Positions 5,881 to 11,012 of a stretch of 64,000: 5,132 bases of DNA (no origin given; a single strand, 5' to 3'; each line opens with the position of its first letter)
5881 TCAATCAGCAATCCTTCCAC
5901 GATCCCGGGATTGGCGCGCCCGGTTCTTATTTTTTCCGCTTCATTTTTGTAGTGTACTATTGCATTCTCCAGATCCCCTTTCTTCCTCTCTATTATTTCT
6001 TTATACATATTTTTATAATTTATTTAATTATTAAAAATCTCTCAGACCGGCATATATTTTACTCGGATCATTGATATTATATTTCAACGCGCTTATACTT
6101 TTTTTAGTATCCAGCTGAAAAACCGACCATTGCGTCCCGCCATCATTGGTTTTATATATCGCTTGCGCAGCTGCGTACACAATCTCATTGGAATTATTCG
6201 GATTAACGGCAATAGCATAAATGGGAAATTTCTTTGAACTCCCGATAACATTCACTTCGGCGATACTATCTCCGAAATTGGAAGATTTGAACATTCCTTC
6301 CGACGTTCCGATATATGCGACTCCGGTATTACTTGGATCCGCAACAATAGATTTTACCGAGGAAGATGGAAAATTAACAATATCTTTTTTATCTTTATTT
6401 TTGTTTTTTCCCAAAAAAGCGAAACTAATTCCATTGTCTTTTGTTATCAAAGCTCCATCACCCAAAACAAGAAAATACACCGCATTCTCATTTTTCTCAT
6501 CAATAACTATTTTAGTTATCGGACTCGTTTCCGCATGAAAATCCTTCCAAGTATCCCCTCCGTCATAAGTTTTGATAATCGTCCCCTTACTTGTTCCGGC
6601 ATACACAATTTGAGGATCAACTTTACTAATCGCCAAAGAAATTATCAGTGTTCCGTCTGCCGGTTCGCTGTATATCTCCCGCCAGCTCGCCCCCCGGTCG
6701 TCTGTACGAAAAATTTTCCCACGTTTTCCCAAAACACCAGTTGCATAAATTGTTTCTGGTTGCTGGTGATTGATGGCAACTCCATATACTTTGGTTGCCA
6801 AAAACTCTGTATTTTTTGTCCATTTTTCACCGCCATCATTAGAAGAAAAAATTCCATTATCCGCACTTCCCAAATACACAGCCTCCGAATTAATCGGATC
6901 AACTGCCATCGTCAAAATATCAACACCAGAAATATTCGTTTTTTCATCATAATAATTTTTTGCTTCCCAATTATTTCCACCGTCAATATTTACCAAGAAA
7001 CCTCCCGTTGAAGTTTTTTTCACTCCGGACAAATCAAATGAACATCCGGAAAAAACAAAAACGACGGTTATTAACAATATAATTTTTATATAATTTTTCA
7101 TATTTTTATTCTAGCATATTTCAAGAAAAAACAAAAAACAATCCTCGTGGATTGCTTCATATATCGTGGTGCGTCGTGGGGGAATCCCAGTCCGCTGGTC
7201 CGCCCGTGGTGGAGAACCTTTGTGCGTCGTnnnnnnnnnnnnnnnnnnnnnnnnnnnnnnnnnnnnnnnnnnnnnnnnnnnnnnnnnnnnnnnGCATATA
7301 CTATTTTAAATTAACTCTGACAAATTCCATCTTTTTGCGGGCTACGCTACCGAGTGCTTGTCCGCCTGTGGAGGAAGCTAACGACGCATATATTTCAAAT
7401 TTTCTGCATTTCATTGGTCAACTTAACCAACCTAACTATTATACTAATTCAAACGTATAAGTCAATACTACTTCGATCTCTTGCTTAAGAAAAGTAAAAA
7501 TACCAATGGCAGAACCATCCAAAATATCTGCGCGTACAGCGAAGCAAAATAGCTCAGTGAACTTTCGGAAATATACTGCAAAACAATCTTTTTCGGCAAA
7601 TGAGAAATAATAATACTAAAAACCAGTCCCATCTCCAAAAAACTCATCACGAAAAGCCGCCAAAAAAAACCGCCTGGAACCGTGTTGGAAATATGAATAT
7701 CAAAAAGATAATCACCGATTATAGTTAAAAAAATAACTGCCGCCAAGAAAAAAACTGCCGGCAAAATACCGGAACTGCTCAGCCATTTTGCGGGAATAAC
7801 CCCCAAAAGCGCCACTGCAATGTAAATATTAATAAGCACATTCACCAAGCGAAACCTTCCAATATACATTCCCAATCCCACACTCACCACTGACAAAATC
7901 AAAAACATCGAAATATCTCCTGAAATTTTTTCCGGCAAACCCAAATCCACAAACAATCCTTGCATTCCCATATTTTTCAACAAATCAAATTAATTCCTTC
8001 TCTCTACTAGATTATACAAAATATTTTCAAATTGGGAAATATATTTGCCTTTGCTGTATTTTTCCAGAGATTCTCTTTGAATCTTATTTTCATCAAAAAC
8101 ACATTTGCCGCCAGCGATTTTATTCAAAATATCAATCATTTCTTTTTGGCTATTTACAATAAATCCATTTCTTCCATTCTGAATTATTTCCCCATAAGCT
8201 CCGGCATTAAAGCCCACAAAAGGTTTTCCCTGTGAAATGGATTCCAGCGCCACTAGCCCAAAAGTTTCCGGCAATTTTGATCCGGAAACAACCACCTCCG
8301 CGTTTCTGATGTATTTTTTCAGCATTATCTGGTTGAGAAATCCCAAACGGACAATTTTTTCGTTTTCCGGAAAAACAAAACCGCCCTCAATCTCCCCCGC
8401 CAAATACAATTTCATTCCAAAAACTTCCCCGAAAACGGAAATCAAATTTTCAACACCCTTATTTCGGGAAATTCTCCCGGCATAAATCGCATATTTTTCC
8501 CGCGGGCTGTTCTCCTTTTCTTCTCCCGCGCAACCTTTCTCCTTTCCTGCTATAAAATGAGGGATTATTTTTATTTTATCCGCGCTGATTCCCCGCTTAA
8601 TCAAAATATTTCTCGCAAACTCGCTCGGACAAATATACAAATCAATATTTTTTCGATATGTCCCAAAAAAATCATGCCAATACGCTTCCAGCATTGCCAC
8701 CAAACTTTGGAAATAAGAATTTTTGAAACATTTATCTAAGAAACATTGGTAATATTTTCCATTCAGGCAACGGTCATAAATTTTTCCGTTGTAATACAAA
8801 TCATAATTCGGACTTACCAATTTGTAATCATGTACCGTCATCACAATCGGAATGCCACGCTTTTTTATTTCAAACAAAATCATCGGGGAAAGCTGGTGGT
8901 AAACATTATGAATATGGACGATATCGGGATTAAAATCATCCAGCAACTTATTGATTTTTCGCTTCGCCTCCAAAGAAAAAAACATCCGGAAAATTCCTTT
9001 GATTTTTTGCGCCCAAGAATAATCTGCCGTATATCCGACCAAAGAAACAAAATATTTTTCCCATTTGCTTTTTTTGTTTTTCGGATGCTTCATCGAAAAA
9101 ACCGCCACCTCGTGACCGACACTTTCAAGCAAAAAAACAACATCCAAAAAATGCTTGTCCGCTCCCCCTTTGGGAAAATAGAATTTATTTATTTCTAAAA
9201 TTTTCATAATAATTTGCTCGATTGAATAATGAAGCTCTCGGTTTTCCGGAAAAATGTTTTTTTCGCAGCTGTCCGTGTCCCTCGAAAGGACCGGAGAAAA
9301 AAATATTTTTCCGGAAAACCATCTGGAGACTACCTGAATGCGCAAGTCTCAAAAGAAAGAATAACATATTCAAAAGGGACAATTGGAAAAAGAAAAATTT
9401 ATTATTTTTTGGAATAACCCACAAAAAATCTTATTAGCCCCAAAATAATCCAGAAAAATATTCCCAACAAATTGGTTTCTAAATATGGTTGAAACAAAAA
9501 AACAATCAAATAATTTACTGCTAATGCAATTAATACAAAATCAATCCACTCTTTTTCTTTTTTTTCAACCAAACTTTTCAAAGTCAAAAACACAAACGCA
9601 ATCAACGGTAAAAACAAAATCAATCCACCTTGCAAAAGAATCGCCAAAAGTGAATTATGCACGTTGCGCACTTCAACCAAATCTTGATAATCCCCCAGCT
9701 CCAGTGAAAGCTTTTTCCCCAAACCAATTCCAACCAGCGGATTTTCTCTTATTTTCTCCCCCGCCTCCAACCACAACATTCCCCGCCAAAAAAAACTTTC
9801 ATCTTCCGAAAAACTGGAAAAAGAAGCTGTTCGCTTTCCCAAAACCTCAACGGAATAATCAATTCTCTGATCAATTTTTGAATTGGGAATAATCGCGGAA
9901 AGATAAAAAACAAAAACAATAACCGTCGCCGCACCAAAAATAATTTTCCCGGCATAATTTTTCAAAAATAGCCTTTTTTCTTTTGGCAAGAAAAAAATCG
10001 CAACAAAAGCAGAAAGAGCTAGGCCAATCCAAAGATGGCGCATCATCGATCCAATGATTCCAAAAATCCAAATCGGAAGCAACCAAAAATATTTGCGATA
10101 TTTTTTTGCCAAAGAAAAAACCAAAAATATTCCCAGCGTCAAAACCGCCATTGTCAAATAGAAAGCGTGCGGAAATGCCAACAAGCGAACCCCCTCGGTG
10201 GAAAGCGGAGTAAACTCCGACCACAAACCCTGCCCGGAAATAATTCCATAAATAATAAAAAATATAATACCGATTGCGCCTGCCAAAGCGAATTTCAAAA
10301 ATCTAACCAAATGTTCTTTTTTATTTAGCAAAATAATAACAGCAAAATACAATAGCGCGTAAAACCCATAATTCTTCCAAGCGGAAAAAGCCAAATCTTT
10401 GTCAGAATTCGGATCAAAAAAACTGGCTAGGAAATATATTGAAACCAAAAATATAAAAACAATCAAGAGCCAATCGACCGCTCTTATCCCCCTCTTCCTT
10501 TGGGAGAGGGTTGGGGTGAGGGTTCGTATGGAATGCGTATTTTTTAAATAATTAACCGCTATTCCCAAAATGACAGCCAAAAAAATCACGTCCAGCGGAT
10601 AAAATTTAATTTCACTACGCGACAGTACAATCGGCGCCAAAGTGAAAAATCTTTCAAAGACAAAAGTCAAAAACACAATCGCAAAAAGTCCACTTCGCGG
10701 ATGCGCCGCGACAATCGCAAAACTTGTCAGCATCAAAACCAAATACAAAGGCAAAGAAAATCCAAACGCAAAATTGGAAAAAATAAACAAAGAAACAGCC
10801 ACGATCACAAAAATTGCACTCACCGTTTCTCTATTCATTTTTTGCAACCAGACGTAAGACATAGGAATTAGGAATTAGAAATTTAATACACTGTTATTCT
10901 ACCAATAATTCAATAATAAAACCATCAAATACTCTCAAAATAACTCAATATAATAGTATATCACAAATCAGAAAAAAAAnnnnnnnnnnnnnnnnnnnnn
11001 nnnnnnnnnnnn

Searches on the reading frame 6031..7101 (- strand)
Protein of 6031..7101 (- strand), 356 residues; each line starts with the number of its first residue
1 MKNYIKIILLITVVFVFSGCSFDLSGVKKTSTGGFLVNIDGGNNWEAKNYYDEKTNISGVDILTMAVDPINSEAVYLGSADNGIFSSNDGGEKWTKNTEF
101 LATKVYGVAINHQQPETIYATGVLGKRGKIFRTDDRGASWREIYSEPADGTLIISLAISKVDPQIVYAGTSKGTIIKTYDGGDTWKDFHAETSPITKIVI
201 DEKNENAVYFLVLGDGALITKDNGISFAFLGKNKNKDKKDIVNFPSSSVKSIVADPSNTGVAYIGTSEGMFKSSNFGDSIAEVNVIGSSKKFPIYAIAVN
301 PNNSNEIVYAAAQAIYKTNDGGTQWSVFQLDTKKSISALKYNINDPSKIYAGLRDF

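Call 97: search_protein_families(library=pfam, proteins=[window:6031-7101:-], max_evalue=0.001)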
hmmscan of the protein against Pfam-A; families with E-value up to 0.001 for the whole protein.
window:6031-7101:- (356 aa): 2 families
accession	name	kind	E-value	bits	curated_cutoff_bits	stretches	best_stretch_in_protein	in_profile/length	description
PF15902.12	Sortilin-Vps10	-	1.4e-21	77.2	33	2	129-233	2-115/446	Sortilin, neurotensin receptor 3,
PF14870.12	PSII_BNR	-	1.1e-10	41.7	27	2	71-193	27-145/303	Photosynthesis system II assembly factor YCF48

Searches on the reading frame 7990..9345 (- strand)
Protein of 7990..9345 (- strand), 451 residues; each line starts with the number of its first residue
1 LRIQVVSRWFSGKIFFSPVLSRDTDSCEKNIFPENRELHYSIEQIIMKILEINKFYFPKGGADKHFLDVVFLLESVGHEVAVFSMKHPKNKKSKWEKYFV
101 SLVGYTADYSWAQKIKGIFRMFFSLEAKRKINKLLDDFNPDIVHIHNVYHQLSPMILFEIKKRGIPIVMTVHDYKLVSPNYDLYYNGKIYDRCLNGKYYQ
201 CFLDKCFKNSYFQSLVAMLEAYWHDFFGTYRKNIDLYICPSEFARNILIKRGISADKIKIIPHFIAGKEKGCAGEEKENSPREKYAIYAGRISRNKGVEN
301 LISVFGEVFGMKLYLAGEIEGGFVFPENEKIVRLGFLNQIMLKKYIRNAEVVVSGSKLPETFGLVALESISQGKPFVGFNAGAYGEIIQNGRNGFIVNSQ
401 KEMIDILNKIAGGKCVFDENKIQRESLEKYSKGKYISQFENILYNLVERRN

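Call 97: search_protein_families(library=pfam, proteins=[window:7990-9345:-], max_evalue=0.001)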
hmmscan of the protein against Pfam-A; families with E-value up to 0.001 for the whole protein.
window:7990-9345:- (451 aa): 7 families
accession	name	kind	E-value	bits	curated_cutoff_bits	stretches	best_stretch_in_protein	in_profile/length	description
PF13439.12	Glyco_transf_4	-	4.4e-20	72.8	28.5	1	60-265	2-166/170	Glycosyltransferase Family 4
PF00534.26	Glycos_transf_1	-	7e-17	61.9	26.4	1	280-409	12-151/172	Glycosyl transferases group 1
PF13692.12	Glyco_trans_1_4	-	6.8e-15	56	27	1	284-407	2-136/142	Glycosyl transferases group 1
PF13579.12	Glyco_trans_4_4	-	8.1e-09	36.4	29.7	1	60-262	1-156/158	Glycosyl transferase 4-like domain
PF13477.12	Glyco_trans_4_2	-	3.3e-07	31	23.4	1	65-180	12-116/139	Glycosyl transferase 4-like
PF06925.17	MGDG_synth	-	1.7e-06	28.7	25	0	102-181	52-133/169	Monogalactosyldiacylglycerol (MGDG) synthase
PF08323.17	Glyco_transf_5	-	0.00059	20.1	22.7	0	105-174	98-168/239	Starch synthase catalytic domain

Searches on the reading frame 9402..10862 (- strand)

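Call 97: search_protein_families(library=pfam, proteins=[window:9402-10862:-], max_evalue=0.001)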
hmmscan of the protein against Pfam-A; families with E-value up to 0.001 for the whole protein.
window:9402-10862:- (486 aa): 1 family
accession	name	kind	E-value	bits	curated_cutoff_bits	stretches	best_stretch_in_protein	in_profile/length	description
PF04932.20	Wzy_C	-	2.1e-11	44.3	31.7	1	266-419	7-147/149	O-Antigen ligase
